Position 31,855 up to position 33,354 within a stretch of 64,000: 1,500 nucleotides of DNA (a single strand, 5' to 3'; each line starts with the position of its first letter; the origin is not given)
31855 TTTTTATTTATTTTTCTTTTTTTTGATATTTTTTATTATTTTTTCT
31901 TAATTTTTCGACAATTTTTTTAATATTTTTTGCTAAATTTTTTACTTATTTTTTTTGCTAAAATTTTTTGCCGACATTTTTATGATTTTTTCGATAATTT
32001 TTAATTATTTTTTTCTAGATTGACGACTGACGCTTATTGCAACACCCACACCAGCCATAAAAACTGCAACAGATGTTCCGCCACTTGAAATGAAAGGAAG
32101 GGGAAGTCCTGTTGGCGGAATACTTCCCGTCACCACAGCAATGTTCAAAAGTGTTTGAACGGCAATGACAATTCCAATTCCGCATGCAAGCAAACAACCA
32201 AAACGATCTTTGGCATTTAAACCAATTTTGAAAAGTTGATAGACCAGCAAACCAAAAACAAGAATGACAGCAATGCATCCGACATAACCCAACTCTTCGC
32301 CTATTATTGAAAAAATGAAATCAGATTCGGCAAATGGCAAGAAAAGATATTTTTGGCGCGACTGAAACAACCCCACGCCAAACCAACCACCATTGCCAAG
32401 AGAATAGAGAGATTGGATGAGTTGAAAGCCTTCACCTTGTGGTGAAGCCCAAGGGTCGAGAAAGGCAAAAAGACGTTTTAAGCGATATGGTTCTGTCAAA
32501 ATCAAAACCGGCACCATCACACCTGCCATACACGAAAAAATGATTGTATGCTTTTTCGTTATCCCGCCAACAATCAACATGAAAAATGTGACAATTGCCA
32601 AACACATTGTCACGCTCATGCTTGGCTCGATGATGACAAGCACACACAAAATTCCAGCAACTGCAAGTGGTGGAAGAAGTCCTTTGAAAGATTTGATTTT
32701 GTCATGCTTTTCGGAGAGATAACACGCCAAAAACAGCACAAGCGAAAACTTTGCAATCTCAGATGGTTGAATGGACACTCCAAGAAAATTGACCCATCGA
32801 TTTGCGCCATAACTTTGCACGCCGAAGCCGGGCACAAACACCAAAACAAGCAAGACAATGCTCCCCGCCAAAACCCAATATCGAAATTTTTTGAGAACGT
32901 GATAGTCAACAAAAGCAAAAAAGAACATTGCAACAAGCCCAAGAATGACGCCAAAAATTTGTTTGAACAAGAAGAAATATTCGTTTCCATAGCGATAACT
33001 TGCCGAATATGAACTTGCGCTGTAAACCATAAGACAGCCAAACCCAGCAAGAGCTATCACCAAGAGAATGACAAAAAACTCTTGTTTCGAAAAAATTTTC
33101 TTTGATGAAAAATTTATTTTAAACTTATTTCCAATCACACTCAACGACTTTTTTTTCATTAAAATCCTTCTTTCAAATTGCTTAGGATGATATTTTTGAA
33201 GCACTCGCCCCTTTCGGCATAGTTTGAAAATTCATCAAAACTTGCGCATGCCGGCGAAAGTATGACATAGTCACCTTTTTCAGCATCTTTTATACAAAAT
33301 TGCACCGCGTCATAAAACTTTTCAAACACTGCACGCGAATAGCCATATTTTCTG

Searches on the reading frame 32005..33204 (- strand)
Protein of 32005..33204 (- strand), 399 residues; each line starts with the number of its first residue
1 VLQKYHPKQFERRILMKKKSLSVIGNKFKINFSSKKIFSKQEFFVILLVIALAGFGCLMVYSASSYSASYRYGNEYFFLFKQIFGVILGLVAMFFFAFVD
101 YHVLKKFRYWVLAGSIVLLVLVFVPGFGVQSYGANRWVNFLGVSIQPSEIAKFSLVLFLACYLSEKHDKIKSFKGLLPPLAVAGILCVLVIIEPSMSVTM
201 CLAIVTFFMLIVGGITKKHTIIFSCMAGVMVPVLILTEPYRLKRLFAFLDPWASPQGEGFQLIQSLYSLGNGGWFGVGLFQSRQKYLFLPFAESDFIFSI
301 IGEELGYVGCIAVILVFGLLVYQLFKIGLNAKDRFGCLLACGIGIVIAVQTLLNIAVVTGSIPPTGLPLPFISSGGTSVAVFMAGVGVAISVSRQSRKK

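Call 18: search_protein_families(library=pfam, proteins=[window:32005-33204:-], max_evalue=1e-8)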
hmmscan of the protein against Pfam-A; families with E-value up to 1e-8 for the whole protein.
window:32005-33204:- (399 aa): 1 family
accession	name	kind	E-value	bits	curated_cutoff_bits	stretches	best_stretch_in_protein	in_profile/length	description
PF01098.24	FTSW_RODA_SPOVE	-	5.7e-101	338.5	26.4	1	46-397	4-355/356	Cell cycle protein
